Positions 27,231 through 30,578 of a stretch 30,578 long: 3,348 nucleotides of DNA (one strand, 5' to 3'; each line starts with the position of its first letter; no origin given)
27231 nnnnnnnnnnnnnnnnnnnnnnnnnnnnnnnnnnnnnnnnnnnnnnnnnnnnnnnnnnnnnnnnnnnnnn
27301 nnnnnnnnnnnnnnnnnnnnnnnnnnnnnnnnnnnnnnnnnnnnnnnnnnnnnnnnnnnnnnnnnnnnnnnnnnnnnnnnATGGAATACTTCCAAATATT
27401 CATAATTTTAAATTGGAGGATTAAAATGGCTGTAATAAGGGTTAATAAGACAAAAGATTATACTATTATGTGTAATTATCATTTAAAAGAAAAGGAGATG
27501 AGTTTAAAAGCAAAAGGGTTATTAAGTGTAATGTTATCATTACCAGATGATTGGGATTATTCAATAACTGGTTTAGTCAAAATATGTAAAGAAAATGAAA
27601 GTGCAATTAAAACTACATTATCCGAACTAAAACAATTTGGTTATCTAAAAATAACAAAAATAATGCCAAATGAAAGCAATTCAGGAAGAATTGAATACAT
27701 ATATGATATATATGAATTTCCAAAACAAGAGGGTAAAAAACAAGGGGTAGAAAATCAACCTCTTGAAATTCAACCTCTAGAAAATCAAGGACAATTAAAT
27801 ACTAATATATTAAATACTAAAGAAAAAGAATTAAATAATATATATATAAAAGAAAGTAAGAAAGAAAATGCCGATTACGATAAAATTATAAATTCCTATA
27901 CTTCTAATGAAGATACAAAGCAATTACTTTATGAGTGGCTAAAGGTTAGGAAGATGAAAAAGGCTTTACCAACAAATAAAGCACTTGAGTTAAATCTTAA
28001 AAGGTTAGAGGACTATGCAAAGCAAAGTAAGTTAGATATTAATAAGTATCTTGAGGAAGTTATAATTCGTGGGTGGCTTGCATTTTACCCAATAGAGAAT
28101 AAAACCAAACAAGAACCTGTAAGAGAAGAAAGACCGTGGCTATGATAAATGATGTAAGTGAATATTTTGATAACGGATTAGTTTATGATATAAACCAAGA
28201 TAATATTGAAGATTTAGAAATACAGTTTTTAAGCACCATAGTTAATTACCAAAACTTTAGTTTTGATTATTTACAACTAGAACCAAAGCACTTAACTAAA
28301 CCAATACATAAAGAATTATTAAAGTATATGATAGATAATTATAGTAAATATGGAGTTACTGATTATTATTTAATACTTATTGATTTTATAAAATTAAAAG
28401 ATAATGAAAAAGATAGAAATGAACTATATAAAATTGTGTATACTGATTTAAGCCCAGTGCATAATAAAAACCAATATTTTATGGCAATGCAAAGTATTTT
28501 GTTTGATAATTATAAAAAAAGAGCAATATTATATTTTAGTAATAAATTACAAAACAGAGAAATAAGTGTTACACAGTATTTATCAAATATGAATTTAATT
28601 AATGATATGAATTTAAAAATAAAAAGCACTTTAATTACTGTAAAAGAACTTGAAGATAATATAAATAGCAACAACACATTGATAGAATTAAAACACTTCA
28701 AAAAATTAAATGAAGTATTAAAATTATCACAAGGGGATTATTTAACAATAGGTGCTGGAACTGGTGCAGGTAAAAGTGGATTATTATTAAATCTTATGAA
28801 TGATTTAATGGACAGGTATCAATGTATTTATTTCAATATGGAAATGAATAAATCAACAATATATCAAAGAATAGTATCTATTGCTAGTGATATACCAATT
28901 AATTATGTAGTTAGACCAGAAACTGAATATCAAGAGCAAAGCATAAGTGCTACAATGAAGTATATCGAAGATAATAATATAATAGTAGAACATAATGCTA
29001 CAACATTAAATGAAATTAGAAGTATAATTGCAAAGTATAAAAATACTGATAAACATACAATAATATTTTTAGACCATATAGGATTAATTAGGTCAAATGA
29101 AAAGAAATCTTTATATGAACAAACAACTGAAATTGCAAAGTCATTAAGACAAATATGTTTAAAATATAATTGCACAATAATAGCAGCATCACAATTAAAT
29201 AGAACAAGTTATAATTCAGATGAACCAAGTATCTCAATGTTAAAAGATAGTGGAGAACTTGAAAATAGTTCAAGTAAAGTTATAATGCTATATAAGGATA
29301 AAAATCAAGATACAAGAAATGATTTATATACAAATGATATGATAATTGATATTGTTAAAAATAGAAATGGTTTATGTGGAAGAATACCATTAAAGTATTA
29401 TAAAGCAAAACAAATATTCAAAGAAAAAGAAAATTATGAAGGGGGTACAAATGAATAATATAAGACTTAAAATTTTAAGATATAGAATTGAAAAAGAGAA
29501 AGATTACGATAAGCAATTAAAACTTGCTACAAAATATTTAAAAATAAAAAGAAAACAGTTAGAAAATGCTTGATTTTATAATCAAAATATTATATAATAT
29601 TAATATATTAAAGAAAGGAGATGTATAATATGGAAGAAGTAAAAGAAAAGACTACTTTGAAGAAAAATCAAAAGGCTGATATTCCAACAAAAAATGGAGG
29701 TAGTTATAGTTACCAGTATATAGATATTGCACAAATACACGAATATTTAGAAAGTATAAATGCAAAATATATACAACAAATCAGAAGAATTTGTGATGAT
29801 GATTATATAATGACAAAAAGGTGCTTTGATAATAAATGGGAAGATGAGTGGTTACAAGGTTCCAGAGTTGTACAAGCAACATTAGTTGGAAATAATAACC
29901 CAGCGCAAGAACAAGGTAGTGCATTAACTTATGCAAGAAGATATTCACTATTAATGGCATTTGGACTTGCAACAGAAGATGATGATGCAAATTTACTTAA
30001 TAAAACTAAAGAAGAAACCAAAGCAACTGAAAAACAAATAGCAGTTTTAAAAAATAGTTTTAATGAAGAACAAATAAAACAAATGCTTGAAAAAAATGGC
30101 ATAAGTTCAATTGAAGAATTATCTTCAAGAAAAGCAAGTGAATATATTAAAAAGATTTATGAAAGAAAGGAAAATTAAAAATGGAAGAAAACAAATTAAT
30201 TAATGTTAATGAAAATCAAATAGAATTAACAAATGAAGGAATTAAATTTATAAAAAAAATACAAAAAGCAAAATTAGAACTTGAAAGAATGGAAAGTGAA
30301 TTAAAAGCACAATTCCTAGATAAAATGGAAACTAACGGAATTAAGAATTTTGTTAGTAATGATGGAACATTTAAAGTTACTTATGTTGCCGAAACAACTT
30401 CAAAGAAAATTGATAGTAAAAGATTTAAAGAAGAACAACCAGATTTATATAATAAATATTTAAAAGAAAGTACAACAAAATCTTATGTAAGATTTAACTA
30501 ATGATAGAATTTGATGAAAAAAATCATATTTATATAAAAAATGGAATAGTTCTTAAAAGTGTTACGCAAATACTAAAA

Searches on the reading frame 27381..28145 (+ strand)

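Call 15: search_protein_families(library=pfam, proteins=[window:27381-28145:+], max_evalue=0.01)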
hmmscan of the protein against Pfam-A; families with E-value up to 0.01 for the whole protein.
window:27381-28145:+ (254 aa): 2 families
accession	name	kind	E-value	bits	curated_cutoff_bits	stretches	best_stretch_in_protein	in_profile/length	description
PF13730.12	HTH_36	-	1.5e-07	31.5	25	1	39-89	2-55/55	Helix-turn-helix domain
PF23078.2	HTH_CHD6-9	-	0.0013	19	27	1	144-194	9-59/105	Chromodomain-helicase-DNA-binding protein 6-9, tri-helical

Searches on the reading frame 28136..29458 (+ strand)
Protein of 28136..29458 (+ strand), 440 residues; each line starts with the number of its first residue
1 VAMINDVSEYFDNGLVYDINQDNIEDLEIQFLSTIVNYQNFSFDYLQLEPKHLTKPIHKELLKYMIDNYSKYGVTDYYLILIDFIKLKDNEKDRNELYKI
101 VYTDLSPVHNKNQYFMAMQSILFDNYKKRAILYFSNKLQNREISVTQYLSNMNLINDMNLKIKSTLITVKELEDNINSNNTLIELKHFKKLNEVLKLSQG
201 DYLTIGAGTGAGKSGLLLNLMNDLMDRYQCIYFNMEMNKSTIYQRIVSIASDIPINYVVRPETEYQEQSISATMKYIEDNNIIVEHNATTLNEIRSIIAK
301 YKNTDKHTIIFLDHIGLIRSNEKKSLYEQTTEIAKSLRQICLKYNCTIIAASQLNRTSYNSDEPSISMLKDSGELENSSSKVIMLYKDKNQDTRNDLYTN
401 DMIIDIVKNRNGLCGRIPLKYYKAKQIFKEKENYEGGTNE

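Call 15: search_protein_families(library=pfam, proteins=[window:28136-29458:+], max_evalue=0.01)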
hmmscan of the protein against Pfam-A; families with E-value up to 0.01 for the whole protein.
window:28136-29458:+ (440 aa): 3 families
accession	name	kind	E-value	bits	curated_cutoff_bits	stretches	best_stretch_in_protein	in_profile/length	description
PF03796.21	DnaB_C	-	4.6e-39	134.8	27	1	187-429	5-254/255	DnaB-like helicase C terminal domain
PF13481.12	AAA_25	-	0.00032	20.8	27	1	199-355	32-191/195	AAA domain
PF05763.18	DUF835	-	0.01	16.1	33.1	1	251-349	17-116/136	Protein of unknown function (DUF835)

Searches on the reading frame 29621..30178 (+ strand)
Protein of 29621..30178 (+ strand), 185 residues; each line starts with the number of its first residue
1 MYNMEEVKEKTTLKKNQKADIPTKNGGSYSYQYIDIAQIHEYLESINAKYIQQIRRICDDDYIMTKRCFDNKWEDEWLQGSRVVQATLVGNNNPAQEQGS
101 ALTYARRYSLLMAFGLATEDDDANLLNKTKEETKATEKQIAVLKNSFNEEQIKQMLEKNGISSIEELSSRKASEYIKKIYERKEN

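Call 15: search_protein_families(library=pfam, proteins=[window:29621-30178:+], max_evalue=0.01)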
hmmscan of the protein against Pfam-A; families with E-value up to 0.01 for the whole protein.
window:29621-30178:+ (185 aa): 1 family
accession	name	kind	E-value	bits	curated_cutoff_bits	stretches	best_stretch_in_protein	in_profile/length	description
PF04404.17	ERF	-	1.2e-13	51.7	25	1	4-139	5-143/153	ERF superfamily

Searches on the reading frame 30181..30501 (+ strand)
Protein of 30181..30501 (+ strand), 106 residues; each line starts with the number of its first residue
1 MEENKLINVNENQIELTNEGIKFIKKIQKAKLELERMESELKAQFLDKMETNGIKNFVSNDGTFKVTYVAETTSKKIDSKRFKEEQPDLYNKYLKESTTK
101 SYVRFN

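Call 15: search_protein_families(library=pfam, proteins=[window:30181-30501:+], max_evalue=0.01)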
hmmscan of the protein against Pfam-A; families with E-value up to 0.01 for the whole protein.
window:30181-30501:+ (106 aa): 1 family
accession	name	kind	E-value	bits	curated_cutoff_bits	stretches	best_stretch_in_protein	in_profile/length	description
PF14566.11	PTPlike_phytase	-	0.0022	18.5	27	1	28-105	32-107/158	Inositol hexakisphosphate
